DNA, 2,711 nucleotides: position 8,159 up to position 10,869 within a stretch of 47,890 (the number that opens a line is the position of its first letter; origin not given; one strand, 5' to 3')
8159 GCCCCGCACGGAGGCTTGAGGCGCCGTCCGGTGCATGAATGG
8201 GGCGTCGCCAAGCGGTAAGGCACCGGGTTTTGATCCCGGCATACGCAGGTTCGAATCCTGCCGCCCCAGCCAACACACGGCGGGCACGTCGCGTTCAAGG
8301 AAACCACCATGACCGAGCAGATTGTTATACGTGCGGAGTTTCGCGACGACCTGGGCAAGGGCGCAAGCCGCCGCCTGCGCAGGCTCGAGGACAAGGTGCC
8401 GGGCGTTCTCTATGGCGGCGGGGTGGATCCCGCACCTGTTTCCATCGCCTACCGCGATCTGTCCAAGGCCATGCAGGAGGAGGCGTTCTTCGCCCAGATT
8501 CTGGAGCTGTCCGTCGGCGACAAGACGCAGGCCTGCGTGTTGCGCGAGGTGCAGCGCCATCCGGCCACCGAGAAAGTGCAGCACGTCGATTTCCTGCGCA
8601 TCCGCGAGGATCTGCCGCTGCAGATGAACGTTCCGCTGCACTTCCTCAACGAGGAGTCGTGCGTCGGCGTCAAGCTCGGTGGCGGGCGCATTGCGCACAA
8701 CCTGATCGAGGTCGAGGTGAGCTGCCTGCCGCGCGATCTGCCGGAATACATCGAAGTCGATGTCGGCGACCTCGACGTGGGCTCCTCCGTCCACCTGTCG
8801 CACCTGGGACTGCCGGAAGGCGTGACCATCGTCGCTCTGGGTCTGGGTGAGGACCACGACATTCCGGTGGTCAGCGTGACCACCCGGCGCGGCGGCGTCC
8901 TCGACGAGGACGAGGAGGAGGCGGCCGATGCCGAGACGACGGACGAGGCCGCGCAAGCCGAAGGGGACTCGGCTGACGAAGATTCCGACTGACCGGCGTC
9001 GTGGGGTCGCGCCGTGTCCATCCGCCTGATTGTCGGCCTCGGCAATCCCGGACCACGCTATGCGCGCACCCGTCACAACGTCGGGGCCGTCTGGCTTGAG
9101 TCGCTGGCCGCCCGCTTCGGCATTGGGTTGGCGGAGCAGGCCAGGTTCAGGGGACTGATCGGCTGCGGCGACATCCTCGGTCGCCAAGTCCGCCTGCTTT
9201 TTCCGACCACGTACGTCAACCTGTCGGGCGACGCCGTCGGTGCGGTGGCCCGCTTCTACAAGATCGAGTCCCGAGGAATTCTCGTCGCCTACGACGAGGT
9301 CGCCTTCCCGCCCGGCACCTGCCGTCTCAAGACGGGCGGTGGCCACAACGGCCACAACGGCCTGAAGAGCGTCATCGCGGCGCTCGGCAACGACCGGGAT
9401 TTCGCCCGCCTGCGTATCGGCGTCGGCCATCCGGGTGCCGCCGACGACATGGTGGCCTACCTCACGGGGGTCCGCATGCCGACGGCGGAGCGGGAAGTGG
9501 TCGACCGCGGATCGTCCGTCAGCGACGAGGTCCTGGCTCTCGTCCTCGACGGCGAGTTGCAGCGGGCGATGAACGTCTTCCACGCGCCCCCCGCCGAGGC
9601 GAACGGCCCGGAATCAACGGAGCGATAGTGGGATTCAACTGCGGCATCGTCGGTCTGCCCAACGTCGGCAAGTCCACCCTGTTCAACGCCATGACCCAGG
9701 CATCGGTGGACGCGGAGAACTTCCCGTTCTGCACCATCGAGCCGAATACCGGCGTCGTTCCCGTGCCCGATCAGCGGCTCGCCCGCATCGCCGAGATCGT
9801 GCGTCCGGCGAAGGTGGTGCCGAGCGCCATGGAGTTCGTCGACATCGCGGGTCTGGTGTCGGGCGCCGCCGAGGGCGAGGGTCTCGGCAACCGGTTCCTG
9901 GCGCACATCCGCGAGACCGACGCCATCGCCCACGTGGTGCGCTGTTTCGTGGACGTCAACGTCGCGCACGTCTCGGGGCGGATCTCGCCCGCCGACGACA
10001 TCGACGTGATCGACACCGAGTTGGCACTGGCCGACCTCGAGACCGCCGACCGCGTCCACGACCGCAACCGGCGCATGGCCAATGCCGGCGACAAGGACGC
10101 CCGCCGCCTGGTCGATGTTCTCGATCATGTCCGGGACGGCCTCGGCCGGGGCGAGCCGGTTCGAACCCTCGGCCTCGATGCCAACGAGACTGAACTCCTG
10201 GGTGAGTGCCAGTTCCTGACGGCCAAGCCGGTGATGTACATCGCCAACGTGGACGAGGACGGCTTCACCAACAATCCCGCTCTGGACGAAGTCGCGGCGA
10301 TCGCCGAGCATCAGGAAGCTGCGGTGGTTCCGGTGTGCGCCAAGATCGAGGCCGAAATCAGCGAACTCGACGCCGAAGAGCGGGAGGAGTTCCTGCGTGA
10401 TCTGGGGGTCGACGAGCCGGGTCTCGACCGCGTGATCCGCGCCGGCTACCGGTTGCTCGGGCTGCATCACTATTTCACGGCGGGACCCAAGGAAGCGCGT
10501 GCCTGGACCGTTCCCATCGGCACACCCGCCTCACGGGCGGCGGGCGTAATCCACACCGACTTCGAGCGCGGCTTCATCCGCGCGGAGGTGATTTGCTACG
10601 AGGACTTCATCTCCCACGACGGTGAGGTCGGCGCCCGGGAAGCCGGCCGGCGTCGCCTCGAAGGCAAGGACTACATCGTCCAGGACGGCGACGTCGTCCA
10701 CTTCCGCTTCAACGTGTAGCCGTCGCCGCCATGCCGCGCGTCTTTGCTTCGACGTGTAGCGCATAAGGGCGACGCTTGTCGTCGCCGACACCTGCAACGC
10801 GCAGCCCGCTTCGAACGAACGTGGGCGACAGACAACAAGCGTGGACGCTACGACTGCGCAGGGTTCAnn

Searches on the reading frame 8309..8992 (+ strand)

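Call 9: search_protein_families(library=pfam, proteins=[window:8309-8992:+], max_evalue=0.001)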
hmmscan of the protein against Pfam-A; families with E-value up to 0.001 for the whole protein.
window:8309-8992:+ (227 aa): 2 families
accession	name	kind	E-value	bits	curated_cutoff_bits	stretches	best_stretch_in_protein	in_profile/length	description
PF14693.11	Ribosomal_TL5_C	-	1.3e-24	86.8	27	1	104-193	2-83/84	Ribosomal protein TL5, C-terminal domain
PF01386.24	Ribosomal_L25p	-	6.5e-22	78.2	23.6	1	8-95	2-82/82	Ribosomal L25p family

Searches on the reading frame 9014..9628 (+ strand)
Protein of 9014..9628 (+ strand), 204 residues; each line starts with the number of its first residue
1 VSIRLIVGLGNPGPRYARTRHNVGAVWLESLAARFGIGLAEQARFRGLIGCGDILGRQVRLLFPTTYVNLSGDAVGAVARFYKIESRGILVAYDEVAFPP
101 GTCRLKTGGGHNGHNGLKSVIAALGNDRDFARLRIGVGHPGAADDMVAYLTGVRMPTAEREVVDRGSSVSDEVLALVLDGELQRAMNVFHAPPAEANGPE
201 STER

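Call 9: search_protein_families(library=pfam, proteins=[window:9014-9628:+], max_evalue=0.001)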
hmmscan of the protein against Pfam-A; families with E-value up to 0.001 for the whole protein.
window:9014-9628:+ (204 aa): 1 family
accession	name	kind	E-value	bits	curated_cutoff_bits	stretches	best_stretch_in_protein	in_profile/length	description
PF01195.25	Pept_tRNA_hydro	-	1.2e-53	182.1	27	1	5-190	1-183/183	Peptidyl-tRNA hydrolase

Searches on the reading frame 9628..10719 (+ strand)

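Call 9: search_protein_families(library=pfam, proteins=[window:9628-10719:+], max_evalue=0.001)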
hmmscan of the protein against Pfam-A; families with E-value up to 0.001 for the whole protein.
window:9628-10719:+ (363 aa): 3 families
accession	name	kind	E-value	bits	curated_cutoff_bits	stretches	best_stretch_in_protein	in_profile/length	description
PF06071.19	YchF-GTPase_C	-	3.8e-36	123.5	27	1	279-362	1-84/84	Protein of unknown function (DUF933)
PF01926.29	MMR_HSR1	-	3.9e-21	75.7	21.9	1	5-107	2-85/113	50S ribosome-binding GTPase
PF02421.24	FeoB_N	-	5.3e-08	33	27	1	5-48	3-46/156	Ferrous iron transport protein B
